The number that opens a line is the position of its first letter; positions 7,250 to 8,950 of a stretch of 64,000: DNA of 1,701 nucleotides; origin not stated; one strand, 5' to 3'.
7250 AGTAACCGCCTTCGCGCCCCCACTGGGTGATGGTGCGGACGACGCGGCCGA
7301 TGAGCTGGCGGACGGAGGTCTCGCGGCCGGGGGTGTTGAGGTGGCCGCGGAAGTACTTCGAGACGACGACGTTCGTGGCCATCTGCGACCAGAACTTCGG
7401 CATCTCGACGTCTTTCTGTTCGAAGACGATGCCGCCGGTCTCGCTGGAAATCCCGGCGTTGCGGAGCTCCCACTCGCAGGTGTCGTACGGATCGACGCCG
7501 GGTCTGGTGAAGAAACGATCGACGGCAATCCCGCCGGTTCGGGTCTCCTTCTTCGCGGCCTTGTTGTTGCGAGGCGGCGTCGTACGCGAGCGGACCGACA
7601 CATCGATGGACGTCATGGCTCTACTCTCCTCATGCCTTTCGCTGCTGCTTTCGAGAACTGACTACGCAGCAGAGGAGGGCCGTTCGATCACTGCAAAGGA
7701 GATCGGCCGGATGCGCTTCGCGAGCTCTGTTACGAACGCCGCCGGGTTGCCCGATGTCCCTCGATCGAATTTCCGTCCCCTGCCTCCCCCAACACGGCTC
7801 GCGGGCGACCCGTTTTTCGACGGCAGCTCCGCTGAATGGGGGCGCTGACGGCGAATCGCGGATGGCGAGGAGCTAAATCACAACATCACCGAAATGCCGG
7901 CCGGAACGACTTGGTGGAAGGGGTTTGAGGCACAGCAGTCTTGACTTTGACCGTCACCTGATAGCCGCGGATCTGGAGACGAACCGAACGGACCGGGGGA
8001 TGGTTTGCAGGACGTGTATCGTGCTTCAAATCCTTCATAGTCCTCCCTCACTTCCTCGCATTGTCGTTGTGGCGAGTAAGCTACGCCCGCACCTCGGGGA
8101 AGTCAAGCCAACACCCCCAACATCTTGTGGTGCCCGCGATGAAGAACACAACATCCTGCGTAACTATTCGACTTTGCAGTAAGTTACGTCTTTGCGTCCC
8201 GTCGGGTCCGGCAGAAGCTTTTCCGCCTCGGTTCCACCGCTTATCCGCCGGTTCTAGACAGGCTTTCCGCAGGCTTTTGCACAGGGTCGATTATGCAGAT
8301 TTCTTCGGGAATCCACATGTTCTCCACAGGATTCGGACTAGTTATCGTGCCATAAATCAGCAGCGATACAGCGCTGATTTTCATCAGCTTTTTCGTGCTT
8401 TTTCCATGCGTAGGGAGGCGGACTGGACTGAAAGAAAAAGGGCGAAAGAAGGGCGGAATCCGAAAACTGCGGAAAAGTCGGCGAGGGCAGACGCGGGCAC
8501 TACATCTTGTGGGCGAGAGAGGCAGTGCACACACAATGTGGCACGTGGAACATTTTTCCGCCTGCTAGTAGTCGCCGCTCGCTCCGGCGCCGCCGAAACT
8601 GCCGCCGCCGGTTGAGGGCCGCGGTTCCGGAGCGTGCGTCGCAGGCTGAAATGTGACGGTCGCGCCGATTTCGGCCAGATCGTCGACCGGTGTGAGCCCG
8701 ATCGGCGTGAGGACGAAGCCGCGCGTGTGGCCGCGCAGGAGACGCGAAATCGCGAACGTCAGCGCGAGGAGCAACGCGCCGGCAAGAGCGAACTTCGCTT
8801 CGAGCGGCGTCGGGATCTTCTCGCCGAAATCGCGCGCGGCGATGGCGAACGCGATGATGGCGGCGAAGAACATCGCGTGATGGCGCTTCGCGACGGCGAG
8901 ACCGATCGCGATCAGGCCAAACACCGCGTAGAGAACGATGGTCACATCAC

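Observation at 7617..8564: Unusually long (~950 bp), AT-richer leader upstream of nrdJ, with internal hairpins and a duplicated 11-mer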

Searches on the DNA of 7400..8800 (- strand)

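Call 4: search_rna_families(source=window, start=7400, end=8800, threshold=evalue, max_evalue=10, show_alignments=3)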
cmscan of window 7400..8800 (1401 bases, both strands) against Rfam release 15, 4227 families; matches with E-value up to 10: 2.
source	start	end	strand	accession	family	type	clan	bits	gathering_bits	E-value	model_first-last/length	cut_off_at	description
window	8554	8688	+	RF02868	ncS037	Gene; sRNA;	-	17.4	112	4.3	1-152/152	no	Burkholderia sRNA 37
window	7412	7435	-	RF01962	RMST_1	Gene; lncRNA;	-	13.9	40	2.8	38-61/61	no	Rhabdomyosarcoma 2 associated transcript conserved region 1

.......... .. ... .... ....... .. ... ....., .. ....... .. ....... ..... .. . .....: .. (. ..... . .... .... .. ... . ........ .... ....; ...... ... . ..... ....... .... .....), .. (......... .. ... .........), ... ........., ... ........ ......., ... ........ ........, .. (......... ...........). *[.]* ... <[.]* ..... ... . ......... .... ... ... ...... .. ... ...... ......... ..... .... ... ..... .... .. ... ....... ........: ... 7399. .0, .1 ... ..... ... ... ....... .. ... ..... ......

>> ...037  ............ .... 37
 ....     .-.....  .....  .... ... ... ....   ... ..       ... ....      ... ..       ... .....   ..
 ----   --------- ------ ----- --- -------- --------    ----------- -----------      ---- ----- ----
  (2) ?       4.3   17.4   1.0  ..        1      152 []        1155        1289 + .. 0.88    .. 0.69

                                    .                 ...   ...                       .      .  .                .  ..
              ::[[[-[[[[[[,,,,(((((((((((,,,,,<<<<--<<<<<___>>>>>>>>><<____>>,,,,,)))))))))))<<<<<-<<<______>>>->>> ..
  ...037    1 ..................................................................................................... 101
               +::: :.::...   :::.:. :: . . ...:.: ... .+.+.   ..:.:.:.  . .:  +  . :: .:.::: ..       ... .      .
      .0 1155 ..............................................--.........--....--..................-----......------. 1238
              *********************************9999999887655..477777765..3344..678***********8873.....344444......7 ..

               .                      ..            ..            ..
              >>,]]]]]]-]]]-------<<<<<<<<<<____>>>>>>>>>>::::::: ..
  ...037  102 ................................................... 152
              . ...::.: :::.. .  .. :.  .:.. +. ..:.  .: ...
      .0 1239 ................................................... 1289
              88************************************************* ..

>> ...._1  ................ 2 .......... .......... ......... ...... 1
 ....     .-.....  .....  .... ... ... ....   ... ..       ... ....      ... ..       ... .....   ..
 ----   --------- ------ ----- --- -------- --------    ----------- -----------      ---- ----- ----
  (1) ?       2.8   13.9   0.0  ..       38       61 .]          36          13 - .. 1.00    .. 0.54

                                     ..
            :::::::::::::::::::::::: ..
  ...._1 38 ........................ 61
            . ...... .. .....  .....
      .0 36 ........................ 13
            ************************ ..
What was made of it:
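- On Cobalamin riboswitch (and every other Rfam family): No relevant hit at E<=10 in 7400-8800 (call 4).
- Closest known: Cobalamin riboswitch upstream of RNR genes. Different: No sequence or structure match (Rfam E>10, call 4).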

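Call 59: build_rna_model(alignment_id=A2, structure=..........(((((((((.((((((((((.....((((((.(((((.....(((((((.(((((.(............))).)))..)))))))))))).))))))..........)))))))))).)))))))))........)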
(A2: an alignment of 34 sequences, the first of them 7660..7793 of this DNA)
Model R1 built from alignment A2 (34 sequences, 145 columns); structure: as given.
model positions 135; base pairs 43; branch points 0; effective number of sequences 2.39; information 0.59 bits per position. Calibrated on 0.2 Mb of random sequence (short: E-values are rough).
structure used (alignment columns):
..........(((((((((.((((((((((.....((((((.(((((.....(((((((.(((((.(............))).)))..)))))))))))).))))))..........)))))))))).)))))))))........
